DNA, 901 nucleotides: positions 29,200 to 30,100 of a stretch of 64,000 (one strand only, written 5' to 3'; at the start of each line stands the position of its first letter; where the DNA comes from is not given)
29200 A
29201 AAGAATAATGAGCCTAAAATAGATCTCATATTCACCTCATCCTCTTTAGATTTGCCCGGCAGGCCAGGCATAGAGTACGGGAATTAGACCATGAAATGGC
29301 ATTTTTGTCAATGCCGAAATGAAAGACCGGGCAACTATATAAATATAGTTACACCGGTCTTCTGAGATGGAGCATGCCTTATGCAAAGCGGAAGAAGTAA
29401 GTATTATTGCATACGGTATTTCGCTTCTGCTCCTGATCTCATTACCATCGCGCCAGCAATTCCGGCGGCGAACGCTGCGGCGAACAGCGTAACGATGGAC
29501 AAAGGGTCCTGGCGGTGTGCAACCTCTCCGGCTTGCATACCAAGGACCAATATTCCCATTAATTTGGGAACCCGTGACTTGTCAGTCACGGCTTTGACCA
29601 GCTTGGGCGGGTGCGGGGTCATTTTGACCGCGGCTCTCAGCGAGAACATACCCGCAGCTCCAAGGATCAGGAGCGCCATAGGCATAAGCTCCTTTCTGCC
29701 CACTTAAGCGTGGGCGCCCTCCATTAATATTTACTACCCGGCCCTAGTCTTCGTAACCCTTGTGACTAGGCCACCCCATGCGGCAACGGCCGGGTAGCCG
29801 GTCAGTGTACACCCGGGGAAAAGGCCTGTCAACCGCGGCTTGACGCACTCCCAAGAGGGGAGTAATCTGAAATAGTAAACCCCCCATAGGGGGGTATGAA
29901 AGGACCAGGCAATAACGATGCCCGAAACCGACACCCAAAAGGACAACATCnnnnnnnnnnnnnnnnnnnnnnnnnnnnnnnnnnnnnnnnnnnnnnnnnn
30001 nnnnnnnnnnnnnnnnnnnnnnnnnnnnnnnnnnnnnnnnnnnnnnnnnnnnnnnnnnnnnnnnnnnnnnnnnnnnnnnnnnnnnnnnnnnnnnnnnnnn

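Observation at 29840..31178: CsoR-like repressor with C6-ATA-G6 operator controls a TrxB carrying a Met-rich copper-binding-like tail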

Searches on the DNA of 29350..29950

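Call 28: search_rna_families(source=window, start=29350, end=29950, threshold=evalue, max_evalue=10, show_alignments=2)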
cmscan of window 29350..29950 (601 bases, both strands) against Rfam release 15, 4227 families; matches with E-value up to 10: 3.
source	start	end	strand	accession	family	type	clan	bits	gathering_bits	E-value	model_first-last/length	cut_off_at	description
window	29720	29812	+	RF00734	mir-52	Gene; miRNA;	-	17.9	50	0.23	1-92/92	no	mir-52 microRNA precursor family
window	29360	29439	+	RF02785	snoRNA2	Gene; snRNA; snoRNA; CD-box;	-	15.6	108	3.2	1-83/83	no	Trypanosomatid small nucleolar RNA 2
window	29606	29677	+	RF03779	mir-1805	Gene; miRNA;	-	14.4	64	6.2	1-84/84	no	mir-1805 microRNA precursor family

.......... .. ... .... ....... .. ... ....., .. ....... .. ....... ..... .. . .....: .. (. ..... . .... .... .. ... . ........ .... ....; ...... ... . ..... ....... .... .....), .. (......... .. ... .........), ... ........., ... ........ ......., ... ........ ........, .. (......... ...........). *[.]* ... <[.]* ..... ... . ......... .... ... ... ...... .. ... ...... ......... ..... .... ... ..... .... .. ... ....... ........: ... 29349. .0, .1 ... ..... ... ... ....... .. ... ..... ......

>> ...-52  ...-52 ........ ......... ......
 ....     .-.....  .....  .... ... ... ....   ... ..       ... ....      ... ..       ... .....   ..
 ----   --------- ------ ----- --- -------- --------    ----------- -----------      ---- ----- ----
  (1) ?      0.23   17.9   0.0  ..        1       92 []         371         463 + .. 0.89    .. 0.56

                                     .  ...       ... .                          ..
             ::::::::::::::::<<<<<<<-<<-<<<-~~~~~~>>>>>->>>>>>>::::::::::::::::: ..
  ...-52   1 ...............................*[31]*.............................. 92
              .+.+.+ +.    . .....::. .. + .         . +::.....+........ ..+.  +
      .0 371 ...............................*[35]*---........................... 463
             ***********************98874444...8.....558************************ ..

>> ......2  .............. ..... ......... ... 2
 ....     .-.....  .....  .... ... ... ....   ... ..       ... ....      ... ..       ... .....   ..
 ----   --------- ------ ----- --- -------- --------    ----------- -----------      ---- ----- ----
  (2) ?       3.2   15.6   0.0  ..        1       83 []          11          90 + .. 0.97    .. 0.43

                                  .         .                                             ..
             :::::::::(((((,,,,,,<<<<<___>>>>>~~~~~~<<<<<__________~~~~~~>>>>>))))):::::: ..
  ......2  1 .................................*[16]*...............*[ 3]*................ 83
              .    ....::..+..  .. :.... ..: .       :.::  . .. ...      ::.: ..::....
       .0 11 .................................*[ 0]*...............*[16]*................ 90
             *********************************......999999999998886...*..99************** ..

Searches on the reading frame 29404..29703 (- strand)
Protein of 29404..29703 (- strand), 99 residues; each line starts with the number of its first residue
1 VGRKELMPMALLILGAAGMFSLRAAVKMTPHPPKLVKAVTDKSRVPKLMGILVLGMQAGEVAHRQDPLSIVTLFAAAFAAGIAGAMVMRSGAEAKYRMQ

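Call 3: search_protein_families(library=pfam, proteins=[window:29404-29703:-], max_evalue=0.01)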
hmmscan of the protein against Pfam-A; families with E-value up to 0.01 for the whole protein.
window:29404-29703:- (99 aa): 0 families

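Call 7: search_protein_families(library=ncbifam, proteins=[window:29404-29703:-], max_evalue=0.01)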
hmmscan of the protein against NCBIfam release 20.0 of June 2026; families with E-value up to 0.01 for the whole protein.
window:29404-29703:- (99 aa): 0 families

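Call 34: search_protein_families(library=pfam, alignment_id=A2, max_evalue=1)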
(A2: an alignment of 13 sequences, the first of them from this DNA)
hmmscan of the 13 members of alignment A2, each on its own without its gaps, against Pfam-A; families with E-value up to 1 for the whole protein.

A. member 1, seq(93 aa): 1 family
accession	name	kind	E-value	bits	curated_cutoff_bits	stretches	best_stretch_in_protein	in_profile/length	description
PF06305.16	LapA_dom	-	0.12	12.7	28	0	58-82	15-39/64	Lipopolysaccharide assembly protein A domain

B. families by the number of members that match (of 13 scanned): 18 families
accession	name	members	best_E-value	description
PF20537.3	DUF6752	1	0.0067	Domain of unknown function (DUF6752)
PF20983.2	ExoU_C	1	0.0075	ExoU toxin, C-terminal domain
PF21193.3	NMD_SH3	1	0.0077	NMD3 SH3 domain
PF25592.1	DUF7937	1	0.018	Domain of unknown function (DUF7937)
PF02665.19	Nitrate_red_gam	1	0.025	Nitrate reductase gamma subunit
PF22260.1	Permu_RdRp_thumb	1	0.045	Permutotetravirus RNA-dependent RNA polymerase thumb domain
PF24515.1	ARM_KNTC1_3rd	1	0.07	KNTC1 third ARM-repeats domain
PF11804.13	DUF3325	1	0.085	Protein of unknown function (DUF3325)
PF11808.13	PhoR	1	0.088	Phosphate regulon sensor protein PhoR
PF00420.29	Oxidored_q2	1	0.099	NADH-ubiquinone/plastoquinone oxidoreductase chain 4L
PF06305.16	LapA_dom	1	0.12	Lipopolysaccharide assembly protein A domain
PF20394.4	DUF6688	1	0.12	DUF6688 N-terminal domain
PF13124.11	DUF3963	1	0.13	Protein of unknown function (DUF3963)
PF00381.24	PTS-HPr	1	0.15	PTS HPr component phosphorylation site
PF20520.3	Ac45-VOA1_TM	1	0.19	V0 complex accessory subunit Ac45/VOA1 transmembrane domain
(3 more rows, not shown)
